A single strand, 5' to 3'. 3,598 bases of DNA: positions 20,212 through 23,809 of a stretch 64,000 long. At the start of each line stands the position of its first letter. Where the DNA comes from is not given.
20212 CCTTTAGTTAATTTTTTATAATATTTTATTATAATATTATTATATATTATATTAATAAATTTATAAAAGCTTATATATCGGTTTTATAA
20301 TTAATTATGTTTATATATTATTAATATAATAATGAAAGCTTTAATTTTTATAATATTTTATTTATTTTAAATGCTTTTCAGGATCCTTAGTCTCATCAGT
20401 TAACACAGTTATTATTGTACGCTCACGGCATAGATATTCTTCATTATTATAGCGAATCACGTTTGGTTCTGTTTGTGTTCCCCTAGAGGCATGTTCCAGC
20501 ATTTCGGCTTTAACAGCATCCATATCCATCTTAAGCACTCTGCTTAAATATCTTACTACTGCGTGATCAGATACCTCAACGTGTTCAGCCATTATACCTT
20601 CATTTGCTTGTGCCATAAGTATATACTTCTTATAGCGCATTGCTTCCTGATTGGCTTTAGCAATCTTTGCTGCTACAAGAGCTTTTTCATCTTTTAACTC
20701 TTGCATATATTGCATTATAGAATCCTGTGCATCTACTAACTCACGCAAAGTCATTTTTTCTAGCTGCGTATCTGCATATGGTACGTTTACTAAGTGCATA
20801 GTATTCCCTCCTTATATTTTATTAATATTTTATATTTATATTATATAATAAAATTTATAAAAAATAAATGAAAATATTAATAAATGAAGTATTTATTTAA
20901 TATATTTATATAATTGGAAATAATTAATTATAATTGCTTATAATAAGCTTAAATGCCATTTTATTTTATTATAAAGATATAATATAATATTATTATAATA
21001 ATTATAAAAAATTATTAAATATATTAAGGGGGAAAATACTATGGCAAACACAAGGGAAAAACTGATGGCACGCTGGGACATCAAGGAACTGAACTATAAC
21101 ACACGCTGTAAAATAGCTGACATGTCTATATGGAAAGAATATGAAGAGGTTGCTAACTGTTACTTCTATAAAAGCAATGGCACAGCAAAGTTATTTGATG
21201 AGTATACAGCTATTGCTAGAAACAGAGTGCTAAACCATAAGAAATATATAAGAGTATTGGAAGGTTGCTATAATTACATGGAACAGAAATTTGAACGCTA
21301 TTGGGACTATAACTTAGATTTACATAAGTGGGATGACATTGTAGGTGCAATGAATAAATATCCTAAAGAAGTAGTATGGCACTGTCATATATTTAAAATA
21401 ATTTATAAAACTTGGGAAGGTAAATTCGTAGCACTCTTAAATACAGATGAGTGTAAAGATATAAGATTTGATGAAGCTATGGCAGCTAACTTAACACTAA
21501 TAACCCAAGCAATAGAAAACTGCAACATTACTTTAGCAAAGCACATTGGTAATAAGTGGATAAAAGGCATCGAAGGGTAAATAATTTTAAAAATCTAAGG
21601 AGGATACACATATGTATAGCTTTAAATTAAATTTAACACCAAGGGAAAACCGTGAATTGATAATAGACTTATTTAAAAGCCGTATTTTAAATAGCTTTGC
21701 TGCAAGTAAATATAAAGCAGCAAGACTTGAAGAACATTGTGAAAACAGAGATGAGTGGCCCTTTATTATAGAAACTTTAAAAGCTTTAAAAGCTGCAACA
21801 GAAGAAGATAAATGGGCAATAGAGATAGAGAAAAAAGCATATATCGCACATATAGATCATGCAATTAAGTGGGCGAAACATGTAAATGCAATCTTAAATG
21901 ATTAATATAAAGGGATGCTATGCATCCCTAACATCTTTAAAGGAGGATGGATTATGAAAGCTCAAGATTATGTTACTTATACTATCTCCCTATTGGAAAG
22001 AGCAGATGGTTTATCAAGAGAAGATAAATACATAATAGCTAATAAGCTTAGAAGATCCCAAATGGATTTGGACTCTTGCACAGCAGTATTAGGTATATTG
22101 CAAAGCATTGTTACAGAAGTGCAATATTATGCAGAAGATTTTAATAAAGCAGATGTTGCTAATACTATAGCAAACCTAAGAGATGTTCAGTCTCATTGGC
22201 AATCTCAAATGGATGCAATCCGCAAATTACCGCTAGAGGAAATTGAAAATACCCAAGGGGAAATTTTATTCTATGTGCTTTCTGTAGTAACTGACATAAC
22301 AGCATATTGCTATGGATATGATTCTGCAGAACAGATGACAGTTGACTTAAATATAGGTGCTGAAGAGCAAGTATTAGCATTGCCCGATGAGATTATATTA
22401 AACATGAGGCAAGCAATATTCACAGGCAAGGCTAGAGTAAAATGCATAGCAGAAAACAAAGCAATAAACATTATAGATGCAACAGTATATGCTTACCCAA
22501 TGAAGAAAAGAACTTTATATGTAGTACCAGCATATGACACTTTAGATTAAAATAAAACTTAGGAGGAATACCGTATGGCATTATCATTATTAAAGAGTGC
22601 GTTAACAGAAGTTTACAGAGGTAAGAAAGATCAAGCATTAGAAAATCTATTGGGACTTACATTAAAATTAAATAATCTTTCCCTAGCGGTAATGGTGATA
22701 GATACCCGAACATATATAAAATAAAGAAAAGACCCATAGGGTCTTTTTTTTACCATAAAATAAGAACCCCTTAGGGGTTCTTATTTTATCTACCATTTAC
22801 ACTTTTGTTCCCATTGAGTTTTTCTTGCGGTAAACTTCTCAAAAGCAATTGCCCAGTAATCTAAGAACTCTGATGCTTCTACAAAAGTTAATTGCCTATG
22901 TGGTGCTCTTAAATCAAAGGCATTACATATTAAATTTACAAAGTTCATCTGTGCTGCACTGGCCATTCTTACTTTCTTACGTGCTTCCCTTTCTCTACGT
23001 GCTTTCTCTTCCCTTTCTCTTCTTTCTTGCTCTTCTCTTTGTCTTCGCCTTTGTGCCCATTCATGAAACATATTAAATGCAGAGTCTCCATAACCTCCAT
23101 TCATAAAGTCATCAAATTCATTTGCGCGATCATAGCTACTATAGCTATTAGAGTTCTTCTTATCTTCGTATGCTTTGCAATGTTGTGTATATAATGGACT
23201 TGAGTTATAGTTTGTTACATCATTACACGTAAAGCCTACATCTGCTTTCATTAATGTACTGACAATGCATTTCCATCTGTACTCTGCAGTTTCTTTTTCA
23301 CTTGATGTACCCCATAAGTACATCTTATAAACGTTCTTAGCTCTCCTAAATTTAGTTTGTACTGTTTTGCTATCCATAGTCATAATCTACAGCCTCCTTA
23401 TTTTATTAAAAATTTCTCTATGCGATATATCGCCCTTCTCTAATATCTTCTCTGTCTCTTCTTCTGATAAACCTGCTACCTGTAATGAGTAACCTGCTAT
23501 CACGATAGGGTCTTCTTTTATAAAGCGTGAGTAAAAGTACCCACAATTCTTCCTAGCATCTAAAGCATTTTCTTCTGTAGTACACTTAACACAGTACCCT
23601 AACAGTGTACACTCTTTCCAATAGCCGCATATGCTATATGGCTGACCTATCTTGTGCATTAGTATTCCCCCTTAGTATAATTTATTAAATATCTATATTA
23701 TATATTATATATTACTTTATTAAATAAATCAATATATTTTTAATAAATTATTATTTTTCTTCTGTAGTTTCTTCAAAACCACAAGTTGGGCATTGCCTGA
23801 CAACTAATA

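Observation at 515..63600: Strand-biased word (pyrimidine tract + TAGCGG + WA) present 43 times, about every 2 kb, in genes and spacers alike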

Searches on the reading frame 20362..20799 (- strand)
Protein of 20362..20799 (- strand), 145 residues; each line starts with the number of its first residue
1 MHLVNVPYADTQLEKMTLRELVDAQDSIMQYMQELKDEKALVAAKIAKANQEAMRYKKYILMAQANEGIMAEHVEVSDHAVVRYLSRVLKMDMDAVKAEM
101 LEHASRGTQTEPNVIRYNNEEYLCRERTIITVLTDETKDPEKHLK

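Call 14: search_protein_families(library=pfam, proteins=[window:20362-20799:-])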
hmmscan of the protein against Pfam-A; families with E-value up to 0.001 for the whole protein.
window:20362-20799:- (145 aa): 0 families

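Call 16: search_protein_families(library=phrogs, proteins=[window:20362-20799:-], max_evalue=0.00001)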
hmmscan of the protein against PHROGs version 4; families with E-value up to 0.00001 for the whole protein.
window:20362-20799:- (145 aa): 1 family
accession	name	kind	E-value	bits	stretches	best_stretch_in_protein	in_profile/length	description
phrog_8252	-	unknown function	2.6e-14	53.9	1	68-140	11-84/95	-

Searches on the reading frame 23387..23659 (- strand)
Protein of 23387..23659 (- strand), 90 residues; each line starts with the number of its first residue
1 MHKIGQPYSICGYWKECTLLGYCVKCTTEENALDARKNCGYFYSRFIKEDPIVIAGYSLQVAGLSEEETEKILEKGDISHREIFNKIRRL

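Call 26: search_protein_families(library=pfam, proteins=[window:23387-23659:-], max_evalue=0.01)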
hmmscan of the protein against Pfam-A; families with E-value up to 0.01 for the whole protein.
window:23387-23659:- (90 aa): 0 families
